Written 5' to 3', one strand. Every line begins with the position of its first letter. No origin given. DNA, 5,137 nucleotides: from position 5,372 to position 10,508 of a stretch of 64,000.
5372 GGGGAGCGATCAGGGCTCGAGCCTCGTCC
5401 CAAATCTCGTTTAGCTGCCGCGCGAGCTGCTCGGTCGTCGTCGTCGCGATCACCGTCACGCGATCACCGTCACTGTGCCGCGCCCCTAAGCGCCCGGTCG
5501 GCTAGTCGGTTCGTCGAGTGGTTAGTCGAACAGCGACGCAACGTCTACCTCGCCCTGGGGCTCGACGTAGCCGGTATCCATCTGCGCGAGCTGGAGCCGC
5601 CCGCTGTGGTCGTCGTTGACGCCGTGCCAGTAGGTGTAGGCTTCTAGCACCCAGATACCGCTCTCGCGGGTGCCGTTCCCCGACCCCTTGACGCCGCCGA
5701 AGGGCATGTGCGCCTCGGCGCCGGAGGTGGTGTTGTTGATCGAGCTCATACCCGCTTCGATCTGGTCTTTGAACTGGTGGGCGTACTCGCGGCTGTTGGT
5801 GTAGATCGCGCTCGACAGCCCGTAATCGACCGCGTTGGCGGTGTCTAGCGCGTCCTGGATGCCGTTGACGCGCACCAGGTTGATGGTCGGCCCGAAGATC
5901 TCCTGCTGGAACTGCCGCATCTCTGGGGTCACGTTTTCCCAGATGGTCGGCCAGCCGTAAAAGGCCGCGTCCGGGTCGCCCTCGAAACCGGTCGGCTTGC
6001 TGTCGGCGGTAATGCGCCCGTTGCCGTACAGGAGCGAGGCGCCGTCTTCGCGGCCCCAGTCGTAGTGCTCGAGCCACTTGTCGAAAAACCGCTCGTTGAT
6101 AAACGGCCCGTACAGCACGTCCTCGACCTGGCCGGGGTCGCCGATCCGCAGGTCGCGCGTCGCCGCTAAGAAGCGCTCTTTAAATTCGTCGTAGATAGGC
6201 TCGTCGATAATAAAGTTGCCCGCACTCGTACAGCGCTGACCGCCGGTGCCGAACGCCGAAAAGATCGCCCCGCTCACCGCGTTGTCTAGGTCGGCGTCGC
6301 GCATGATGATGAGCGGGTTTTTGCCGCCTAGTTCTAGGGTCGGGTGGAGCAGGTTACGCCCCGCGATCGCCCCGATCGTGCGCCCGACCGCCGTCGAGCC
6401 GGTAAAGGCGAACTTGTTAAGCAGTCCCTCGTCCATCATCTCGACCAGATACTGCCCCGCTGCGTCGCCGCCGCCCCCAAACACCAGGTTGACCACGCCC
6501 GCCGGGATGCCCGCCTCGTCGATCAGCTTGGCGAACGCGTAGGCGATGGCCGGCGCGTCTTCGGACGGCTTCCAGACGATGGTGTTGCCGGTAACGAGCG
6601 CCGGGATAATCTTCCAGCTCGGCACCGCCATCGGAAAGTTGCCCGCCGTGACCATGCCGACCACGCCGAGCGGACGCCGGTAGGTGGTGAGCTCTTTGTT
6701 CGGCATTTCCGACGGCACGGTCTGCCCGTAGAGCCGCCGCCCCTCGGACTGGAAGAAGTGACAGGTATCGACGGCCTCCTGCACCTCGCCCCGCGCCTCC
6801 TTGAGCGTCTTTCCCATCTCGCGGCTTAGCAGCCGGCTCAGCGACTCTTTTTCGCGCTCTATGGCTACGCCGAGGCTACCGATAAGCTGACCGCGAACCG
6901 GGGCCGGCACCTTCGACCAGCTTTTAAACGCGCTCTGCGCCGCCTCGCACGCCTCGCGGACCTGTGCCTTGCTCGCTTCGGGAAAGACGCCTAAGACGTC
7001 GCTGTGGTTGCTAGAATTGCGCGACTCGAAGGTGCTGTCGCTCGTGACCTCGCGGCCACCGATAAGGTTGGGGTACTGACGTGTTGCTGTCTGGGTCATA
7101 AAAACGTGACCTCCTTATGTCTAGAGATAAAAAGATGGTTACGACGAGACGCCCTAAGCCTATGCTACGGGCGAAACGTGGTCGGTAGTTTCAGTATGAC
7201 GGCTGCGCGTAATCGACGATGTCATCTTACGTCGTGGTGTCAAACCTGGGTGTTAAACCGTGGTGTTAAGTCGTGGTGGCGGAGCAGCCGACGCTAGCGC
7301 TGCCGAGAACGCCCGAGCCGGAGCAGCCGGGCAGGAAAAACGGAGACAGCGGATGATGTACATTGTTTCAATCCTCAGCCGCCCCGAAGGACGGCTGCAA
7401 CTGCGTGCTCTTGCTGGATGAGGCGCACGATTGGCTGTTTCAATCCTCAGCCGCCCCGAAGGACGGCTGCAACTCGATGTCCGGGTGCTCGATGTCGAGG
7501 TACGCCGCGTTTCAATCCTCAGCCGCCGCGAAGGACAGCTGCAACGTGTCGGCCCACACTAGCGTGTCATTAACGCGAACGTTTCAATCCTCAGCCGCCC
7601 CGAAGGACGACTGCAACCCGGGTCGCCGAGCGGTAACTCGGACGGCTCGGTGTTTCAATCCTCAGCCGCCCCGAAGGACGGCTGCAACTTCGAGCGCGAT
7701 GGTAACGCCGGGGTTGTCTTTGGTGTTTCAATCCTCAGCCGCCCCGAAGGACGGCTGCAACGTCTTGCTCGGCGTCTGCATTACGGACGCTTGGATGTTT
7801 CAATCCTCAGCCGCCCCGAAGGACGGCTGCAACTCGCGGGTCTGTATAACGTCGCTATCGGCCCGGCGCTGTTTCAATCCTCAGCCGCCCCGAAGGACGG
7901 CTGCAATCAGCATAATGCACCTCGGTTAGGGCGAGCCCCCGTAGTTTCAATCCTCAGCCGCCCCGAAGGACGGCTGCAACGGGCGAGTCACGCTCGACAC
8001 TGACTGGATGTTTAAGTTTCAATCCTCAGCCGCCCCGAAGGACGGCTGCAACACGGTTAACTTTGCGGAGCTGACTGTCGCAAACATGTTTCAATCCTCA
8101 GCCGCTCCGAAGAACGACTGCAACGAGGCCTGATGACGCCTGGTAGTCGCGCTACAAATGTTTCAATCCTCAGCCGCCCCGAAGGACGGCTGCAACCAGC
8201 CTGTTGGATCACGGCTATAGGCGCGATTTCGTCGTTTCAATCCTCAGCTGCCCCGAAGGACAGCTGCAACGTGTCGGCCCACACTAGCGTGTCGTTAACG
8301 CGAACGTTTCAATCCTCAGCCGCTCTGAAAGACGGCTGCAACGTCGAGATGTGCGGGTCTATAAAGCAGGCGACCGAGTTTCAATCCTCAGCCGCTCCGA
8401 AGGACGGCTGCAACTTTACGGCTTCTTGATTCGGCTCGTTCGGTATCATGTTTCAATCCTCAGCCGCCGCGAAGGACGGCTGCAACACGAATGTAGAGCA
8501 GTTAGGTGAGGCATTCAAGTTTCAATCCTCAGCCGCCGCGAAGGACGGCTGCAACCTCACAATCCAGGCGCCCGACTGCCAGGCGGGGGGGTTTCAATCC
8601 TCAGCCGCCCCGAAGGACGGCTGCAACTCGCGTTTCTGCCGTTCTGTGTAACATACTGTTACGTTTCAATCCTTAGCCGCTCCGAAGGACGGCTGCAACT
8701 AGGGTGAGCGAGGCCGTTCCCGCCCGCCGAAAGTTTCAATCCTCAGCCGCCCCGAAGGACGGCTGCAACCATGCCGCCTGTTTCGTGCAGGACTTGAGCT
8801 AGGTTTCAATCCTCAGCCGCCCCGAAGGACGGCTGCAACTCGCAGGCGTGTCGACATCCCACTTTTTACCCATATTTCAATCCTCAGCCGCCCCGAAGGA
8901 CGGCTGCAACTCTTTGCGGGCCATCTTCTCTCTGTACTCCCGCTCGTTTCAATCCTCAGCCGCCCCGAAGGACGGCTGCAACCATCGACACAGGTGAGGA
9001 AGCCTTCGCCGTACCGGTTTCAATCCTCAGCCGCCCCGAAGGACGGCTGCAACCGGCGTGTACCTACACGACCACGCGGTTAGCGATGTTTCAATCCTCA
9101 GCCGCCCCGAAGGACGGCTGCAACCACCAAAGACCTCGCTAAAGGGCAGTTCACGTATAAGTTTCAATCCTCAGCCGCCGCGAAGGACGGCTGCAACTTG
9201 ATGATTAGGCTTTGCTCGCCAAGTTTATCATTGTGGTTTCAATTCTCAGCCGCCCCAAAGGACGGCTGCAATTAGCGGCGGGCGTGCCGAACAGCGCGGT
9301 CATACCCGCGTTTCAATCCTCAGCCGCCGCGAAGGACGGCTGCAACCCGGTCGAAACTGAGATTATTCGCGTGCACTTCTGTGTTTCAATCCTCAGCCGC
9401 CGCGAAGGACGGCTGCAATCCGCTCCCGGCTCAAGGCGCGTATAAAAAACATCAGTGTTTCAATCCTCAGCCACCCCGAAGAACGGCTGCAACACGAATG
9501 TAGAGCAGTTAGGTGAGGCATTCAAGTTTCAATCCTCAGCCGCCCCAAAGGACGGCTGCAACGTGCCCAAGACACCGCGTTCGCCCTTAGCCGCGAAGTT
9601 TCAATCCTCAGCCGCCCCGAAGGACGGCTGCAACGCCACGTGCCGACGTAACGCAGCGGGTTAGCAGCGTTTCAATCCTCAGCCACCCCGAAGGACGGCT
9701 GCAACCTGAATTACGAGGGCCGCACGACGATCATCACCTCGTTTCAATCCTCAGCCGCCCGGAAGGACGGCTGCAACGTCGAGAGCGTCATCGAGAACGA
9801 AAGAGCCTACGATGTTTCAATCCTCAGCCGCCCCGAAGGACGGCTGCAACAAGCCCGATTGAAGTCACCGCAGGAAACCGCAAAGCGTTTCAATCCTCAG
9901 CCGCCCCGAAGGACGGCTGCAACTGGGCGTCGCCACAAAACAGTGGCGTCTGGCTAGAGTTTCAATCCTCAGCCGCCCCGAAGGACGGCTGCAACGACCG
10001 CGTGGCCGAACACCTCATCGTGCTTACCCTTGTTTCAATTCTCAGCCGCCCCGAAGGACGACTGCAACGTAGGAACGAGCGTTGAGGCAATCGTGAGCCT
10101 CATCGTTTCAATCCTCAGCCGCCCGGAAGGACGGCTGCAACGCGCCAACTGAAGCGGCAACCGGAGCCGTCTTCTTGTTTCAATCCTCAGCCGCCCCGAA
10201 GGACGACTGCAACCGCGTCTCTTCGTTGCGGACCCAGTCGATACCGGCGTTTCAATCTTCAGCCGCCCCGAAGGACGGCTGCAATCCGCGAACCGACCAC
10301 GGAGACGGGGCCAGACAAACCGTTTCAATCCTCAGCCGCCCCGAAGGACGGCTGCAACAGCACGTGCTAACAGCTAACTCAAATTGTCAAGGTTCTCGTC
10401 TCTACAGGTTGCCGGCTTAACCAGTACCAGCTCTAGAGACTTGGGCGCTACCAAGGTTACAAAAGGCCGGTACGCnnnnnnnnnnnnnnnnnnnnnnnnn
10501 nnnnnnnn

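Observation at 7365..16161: Type I-C CRISPR-Cas with no adaptation module (cas4/cas1/cas2 absent) but a 42-repeat array directly abutting cas7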

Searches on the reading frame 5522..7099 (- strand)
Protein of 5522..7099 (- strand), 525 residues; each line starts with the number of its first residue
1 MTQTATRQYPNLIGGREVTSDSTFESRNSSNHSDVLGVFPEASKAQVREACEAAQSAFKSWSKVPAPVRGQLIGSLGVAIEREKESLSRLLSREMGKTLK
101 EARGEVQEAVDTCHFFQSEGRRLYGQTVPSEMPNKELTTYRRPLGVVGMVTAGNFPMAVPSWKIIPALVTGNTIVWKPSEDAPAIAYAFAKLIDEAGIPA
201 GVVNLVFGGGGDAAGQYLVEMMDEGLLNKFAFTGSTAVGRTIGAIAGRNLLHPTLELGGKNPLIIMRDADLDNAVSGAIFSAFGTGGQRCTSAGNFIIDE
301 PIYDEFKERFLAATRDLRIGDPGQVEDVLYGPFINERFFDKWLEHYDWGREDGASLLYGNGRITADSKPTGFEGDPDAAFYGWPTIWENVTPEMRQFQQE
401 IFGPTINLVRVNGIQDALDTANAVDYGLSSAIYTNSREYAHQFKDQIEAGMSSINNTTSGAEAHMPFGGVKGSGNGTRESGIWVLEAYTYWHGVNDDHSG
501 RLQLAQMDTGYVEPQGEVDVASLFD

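Call 4: search_protein_families(library=ncbifam, proteins=[window:5522-7099:-])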
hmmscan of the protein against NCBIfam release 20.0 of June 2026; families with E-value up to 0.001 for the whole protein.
window:5522-7099:- (525 aa): 44 families (the best 25 are shown)
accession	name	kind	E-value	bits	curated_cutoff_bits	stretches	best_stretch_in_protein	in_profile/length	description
NF042993.1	AlphKGSA_gudD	equivalog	7.6e-123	410.8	770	1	7-490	2-474/481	alpha-ketoglutaric semialdehyde dehydrogenase GucD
NF052305.1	DioxValDhHalo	equivalog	4.8e-117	391.8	750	1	8-496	4-481/483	2,5-dioxovalerate dehydrogenase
NF050084.1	pip_6_carb_DH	equivalog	5.1e-106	355.4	730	1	34-506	8-470/475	L-piperidine-6-carboxylate dehydrogenase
TIGR02299.1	HpaE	equivalog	8.6e-102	341.2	638.35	1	12-490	4-470/488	5-carboxymethyl-2-hydroxymuconate semialdehyde dehydrogenase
NF002852.0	PRK03137.1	subfamily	6.1e-97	325.5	648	1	4-482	32-498/514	L-glutamate gamma-semialdehyde dehydrogenase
NF009725.0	PRK13252.1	equivalog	3.3e-94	316.1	593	1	9-493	7-476/488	betaine-aldehyde dehydrogenase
TIGR01804.1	BADH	equivalog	7.4e-94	314.8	668.6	1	20-489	11-464/467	betaine-aldehyde dehydrogenase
NF006916.0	PRK09407.1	equivalog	1e-91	308.1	521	1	19-502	31-498/526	succinic semialdehyde dehydrogenase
TIGR01780.1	SSADH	subfamily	7.1e-91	305.3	646.35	1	34-488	8-444/448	succinate-semialdehyde dehydrogenase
TIGR01237.1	D1pyr5carbox2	equivalog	1.8e-90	304.2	659.65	1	5-483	29-496/511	L-glutamate gamma-semialdehyde dehydrogenase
NF040648.1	lactal_redase_Meth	equivalog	3e-89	300.2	650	1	12-477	2-444/463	lactaldehyde dehydrogenase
NF010000.0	PRK13473.1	subfamily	1.7e-87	294.1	615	1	11-494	5-470/475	aminobutyraldehyde dehydrogenase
NF040792.1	glyc_ald_dh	equivalog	4.3e-83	279.9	760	1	17-463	11-440/488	D-glyceraldehyde dehydrogenase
TIGR03216.1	OH_muco_semi_DH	equivalog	4.8e-83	279.4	693.25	1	11-490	3-473/481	2-hydroxymuconic semialdehyde dehydrogenase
NF007497.0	PRK10090.1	equivalog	7.5e-83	278.9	500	1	5-476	3-458/480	aldehyde dehydrogenase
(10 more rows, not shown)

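Call 36: find_encoding_contigs(protein=window:5522-7099:-, flank=10000, max_places=3)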
Protein window:5522-7099:- (525 aa): no gene with exactly this product is on record in the collection.

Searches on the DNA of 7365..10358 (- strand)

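Call 46: search_dna_similar(query=window:7365-10358:-, collection=phages, mode=distant, max_evalue=1, max_rows=20)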
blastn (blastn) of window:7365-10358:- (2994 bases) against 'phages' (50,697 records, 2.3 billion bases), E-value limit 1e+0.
Records with a match: 6; places in all: 6; records where one place covers at least 80% of the query: 0.
Best place of each record, by identity: 90-95% 5; 80-90% 1.
By first word of the organism name: Rhizobium 2; Mycobacterium 2; Streptomyces 1; Vibrio 1.
By host as written in the record: Mycobacterium smegmatis mc2 155 2; R. phaseoli sv. phaseoli INC 2-5 1; - 1; Streptomyces lividans JI 1326 1; Vibrio crassostreae 1.
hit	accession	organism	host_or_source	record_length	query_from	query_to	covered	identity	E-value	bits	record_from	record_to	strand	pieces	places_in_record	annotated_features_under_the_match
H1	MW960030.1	Rhizobium phage RHph_X66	R. phaseoli sv. phaseoli INC 2-5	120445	2851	2885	1%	91.4%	6e-3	51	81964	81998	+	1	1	ribonucleoside-diphosphate reductase alpha subunit protein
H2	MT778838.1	Rhizobium phage V1VFA-S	-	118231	2850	2885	1%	86.1%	9e-1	44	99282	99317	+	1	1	ribonucleotide reductase of class Ia (aerobic), alpha subunit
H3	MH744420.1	Streptomyces phage Kromp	Streptomyces lividans JI 1326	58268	110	140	1%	90.3%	9e-1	44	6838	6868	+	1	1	7: major capsid protein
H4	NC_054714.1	Mycobacterium phage Phabba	Mycobacterium smegmatis mc2 155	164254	575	605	1%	90.3%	9e-1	44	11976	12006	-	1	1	tRNA nucleotidyltransferase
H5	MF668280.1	Mycobacterium phage Phabba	Mycobacterium smegmatis mc2 155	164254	575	605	1%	90.3%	9e-1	44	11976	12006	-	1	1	tRNA nucleotidyltransferase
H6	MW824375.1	Vibrio phage 207E48.1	Vibrio crassostreae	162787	2449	2476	1%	92.9%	9e-1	43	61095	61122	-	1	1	none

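Call 47: search_dna_similar(query=window:7365-10358:-, collection=plasmids, mode=distant, max_evalue=1, max_rows=20)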
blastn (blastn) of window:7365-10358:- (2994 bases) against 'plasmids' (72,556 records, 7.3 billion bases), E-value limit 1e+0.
In 4 record(s) the limit of 40 matching pieces per record was reached: places in those records are undercounted.
Records with a match: 17; places in all: 109; records where one place covers at least 80% of the query: 2.
Best place of each record, by identity: 90-95% 1; 80-90% 2; 60-80% 14.
By first word of the organism name: Thermus 5; Deinococcus 4; Streptomyces 4; Zymomonas 1; Comamonas 1; Salarchaeum 1; Gemmobacter 1.
By predicted mobility (MOB-suite, as given by PLSDB): non-mobilizable 16; mobilizable 1.
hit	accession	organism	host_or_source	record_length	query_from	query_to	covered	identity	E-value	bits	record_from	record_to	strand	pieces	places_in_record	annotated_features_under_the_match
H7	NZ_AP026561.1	Deinococcus aetherius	-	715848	1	2993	100%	65.5%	5e-80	614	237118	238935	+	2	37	none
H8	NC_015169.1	Deinococcus proteolyticus MRP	feces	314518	1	2415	81%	64.8%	4e-30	370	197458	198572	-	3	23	none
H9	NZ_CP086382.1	Deinococcus radiophilus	Harpadon nehereus,cell culture,2 Mrad ...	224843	146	2778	78%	65.0%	2e-22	397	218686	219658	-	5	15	none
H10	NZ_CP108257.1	Streptomyces sp. NBC_00057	-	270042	1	2994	66%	65.5%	2e-14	397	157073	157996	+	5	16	none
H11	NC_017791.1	Deinococcus gobiensis I-0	-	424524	363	2562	32%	67.4%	6e-9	250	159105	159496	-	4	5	none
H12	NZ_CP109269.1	Streptomyces anulatus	-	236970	82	2779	16%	68.4%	3e-12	177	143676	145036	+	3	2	none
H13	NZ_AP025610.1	Thermus thermophilus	-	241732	453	1484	6%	72.0%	2e-1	92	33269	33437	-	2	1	none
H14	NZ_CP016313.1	Thermus brockianus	whole organism,environmental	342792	1234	1780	5%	72.8%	8e-1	89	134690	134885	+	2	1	none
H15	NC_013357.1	Zymomonas mobilis subsp. mobilis NCIMB 11163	-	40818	1814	2643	4%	78.1%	2e-1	91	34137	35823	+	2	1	none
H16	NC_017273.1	Thermus thermophilus SG0.5JP17-16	-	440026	1518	1629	4%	69.6%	8e-1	46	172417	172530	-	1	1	none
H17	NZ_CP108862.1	Streptomyces cyaneofuscatus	-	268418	651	762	4%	69.6%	8e-1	45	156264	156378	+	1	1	none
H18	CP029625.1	Streptomyces sp. ETH9427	cell culture,soil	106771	2683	2779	3%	71.0%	7e-2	49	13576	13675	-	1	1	none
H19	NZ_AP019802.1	Thermus thermophilus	-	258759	1252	1343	3%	71.4%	7e-2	49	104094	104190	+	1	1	none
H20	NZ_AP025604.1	Thermus thermophilus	-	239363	1725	1781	2%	79.3%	7e-2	48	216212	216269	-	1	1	none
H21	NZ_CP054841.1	Comamonas antarctica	whole organism,R2A medium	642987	336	380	2%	84.4%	2e-1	47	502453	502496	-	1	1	ABC transporter ATP-binding protein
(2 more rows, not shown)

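Call 71: get_annotated_region(hit=H7, flank=12000)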
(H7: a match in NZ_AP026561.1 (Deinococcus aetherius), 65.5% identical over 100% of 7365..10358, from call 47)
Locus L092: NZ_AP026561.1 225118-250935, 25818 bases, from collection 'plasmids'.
description: Deinococcus aetherius strain ST0316 plasmid pDAETH-1, complete sequence
organism: Deinococcus aetherius (NCBI taxid 200252)
taxonomy: Bacteria; Deinococcota; Deinococci; Deinococcales; Deinococcaceae; Deinococcus; Deinococcus aetherius
host: -; source: -; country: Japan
typing (MOB-suite, as given by PLSDB): non-mobilizable
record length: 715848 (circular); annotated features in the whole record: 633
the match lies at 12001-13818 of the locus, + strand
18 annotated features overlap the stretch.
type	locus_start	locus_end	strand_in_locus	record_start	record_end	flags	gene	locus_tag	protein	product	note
CDS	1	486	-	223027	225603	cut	-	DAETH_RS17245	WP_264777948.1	YhgE/Pip domain-containing protein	-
CDS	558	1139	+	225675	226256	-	-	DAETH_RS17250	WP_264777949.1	TetR/AcrR family transcriptional regulator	-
CDS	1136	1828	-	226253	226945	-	-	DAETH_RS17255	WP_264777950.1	hypothetical protein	-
CDS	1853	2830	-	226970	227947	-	-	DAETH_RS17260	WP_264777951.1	alpha/beta hydrolase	-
CDS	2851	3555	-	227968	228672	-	-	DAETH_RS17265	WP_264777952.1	histidine phosphatase family protein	-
CDS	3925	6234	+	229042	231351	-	-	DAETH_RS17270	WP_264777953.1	CRISPR-associated endonuclease Cas3''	GO:0043571 - maintenance of CRISPR repeat elements [Evidence IEA]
CDS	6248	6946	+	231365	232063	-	cas5c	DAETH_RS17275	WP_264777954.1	type I-C CRISPR-associated protein Cas5c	GO:0043571 - maintenance of CRISPR repeat elements [Evidence IEA]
CDS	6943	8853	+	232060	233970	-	cas8c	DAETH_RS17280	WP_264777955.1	type I-C CRISPR-associated protein Cas8c/Csd1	GO:0043571 - maintenance of CRISPR repeat elements [Evidence IEA]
CDS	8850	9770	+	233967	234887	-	cas7c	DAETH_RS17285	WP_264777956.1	type I-C CRISPR-associated protein Cas7/Csd2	GO:0043571 - maintenance of CRISPR repeat elements [Evidence IEA]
CDS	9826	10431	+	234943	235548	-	cas4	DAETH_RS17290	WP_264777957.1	CRISPR-associated protein Cas4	GO:0043571 - maintenance of CRISPR repeat elements [Evidence IEA]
CDS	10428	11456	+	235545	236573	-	cas1c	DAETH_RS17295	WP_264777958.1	type I-C CRISPR-associated endonuclease Cas1c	GO:0051607 - defense response to virus [Evidence IEA]; GO:0043571 - maintenance of CRISPR repeat elements [Evidence IEA]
CDS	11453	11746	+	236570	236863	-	cas2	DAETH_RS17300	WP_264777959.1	CRISPR-associated endonuclease Cas2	GO:0043571 - maintenance of CRISPR repeat elements [Evidence IEA]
CDS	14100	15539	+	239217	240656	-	argH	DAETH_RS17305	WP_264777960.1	argininosuccinate lyase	GO:0042450 - arginine biosynthetic process via ornithine [Evidence IEA]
CDS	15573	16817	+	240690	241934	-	-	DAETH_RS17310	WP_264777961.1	extracellular solute-binding protein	-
CDS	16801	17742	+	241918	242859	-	-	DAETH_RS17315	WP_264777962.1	sugar ABC transporter permease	-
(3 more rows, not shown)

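Call 72: get_annotated_region(hit=H1, flank=30)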
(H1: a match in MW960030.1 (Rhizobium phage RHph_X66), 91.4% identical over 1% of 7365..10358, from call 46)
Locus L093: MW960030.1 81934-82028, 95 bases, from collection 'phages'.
description: Rhizobium phage RHph_X66, complete genome.
organism: Rhizobium phage RHph_X66 (NCBI taxid 2836081)
taxonomy: Viruses; Duplodnaviria; Heunggongvirae; Uroviricota; Caudoviricetes
host: R. phaseoli sv. phaseoli INC 2-5; source: Agricultural lands; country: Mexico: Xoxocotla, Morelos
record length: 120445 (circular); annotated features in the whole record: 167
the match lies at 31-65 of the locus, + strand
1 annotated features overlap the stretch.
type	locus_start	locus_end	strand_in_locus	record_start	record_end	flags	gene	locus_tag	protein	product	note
CDS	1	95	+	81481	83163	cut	-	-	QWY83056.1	ribonucleoside-diphosphate reductase alpha subunit protein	GO_component: GO:0005971 - ribonucleoside-diphosphate reductase complex; GO_function: GO:0004748 - ...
